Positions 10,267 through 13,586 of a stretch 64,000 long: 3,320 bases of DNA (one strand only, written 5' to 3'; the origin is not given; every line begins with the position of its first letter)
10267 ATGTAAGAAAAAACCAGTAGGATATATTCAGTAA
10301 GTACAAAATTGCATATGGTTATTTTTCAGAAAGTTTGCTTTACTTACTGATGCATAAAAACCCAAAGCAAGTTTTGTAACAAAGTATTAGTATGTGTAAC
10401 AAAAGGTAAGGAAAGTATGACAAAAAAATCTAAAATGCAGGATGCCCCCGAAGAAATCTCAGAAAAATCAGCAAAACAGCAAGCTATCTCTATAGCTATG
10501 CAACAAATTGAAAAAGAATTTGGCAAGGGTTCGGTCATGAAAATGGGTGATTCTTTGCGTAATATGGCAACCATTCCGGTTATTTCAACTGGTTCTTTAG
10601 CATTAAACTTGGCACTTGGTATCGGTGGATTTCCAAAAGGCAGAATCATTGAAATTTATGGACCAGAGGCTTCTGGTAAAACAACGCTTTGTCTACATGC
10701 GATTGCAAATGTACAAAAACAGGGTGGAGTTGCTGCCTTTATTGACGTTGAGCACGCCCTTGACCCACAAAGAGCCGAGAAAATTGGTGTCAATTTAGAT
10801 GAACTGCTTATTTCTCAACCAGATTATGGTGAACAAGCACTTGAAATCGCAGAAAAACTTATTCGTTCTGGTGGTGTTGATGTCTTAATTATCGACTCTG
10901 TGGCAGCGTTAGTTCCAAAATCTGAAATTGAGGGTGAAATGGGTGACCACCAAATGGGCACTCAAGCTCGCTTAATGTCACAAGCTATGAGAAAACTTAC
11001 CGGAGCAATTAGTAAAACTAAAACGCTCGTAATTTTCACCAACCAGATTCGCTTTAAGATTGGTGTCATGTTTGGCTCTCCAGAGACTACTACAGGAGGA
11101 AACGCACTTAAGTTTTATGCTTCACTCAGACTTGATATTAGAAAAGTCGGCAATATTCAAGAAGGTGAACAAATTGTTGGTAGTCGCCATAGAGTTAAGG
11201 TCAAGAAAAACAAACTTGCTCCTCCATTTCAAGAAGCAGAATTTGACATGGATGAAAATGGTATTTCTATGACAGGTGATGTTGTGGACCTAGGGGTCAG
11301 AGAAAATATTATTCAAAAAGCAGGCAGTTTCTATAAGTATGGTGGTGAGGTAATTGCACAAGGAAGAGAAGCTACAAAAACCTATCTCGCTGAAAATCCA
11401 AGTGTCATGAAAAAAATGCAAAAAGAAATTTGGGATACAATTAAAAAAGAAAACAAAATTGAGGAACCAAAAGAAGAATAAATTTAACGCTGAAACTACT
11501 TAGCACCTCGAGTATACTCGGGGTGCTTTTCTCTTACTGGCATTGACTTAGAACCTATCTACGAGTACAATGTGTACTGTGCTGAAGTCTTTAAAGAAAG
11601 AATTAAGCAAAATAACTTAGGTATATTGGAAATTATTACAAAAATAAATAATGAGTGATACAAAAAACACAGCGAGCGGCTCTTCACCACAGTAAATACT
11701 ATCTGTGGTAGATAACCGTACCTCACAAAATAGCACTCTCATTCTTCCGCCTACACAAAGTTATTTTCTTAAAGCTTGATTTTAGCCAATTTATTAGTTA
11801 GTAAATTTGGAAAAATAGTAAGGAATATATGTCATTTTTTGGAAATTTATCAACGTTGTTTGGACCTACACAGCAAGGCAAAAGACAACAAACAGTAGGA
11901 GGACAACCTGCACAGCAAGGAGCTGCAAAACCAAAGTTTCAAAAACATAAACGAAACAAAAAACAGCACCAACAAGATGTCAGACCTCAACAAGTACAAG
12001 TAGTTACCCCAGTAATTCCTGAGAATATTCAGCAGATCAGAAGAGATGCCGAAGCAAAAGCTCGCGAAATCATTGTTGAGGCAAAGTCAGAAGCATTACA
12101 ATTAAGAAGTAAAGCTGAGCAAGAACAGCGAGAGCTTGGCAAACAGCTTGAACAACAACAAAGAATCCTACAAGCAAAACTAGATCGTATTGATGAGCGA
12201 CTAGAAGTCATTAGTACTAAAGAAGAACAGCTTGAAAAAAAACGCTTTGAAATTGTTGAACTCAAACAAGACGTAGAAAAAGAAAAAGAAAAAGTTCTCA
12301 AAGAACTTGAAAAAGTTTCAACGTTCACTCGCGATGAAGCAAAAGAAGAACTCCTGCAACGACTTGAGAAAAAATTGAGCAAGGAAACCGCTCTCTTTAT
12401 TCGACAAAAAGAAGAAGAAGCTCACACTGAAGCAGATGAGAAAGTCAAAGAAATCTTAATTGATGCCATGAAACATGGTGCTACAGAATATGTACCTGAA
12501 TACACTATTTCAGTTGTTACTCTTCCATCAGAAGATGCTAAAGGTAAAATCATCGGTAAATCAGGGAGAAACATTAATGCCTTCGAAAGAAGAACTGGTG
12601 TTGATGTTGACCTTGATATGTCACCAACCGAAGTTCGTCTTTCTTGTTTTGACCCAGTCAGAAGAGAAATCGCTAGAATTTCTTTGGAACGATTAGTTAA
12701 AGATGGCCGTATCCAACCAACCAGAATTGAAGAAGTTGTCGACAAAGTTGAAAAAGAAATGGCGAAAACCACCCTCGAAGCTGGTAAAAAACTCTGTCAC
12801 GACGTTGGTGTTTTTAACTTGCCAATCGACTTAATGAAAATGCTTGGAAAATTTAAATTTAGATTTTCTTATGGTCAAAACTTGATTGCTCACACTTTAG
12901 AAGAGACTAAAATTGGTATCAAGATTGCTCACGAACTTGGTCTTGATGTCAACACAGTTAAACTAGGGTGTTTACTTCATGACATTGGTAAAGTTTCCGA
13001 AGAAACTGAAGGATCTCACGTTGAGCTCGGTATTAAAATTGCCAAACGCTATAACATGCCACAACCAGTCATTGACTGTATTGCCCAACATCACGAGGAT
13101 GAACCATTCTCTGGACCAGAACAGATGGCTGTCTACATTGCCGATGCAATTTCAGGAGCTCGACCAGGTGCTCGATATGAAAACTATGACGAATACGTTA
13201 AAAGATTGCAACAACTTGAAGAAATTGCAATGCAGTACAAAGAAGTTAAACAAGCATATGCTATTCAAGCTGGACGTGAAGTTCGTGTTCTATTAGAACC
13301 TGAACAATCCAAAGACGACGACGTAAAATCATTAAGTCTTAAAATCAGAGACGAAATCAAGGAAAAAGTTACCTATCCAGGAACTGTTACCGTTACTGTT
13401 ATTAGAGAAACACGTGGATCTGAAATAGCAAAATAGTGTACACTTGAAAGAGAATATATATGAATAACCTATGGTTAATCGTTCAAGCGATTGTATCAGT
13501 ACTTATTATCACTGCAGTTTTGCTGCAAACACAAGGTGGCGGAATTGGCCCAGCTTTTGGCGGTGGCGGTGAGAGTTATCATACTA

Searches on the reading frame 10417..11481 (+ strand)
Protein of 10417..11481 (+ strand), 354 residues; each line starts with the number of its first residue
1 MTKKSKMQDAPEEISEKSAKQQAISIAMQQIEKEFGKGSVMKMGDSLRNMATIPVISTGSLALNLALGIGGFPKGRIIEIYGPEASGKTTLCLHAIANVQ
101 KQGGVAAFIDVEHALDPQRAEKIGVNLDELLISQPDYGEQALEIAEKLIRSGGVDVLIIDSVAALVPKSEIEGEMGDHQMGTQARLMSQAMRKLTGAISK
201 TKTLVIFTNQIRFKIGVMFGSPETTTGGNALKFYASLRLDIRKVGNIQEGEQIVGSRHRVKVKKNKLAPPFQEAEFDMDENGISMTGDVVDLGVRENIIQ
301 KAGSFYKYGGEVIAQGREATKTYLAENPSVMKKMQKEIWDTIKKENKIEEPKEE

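Call 3: search_protein_families(library=pfam, proteins=[window:10417-11481:+], max_evalue=0.01)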
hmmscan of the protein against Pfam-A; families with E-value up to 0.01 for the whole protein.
window:10417-11481:+ (354 aa): 10 families
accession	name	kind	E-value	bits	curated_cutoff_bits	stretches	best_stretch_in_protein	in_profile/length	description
PF00154.27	RecA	-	6.3e-130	432.7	27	1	22-278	1-255/262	recA bacterial DNA recombination protein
PF21096.2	RecA_C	-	2.2e-19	69.8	27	1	287-342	1-56/57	RecA C-terminal domain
PF08423.17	Rad51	-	7.2e-12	45.5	22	1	55-283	7-241/244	Rad51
PF06745.19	ATPase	-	3.2e-07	30.4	26.6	1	69-131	13-78/231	KaiC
PF01637.24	ATPase_2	-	4e-05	24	33.2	1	76-203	21-110/225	ATPase domain predominantly from Archaea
PF13481.12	AAA_25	-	5.2e-05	23.4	27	1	71-168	28-158/195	AAA domain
PF13479.12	AAA_24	-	0.00041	20.7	27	1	78-167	5-78/195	AAA domain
PF13401.12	AAA_22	-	0.0021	18.8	27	1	76-168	6-97/130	AAA domain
PF00004.35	AAA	-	0.0034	18.3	21.2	1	80-210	3-110/131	ATPase family associated with various cellular activities (AAA)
PF13191.12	AAA_16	-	0.008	17.1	32.6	0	75-207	24-137/167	AAA ATPase domain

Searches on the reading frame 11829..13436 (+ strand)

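Call 61: search_protein_families(library=pfam, proteins=[window:11829-13436:+], max_evalue=0.00001)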
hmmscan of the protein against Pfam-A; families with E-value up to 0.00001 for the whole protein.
window:11829-13436:+ (535 aa): 3 families
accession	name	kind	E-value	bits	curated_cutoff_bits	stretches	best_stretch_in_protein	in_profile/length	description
PF12072.13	RNase_Y_N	-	1e-24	87.6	32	1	67-220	40-200/201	RNase Y N-terminal region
PF01966.28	HD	-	5.9e-14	52.8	22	1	353-442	2-114/116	HD domain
PF00013.35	KH_1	-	8.1e-07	29.1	21.5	1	231-282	5-60/66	KH domain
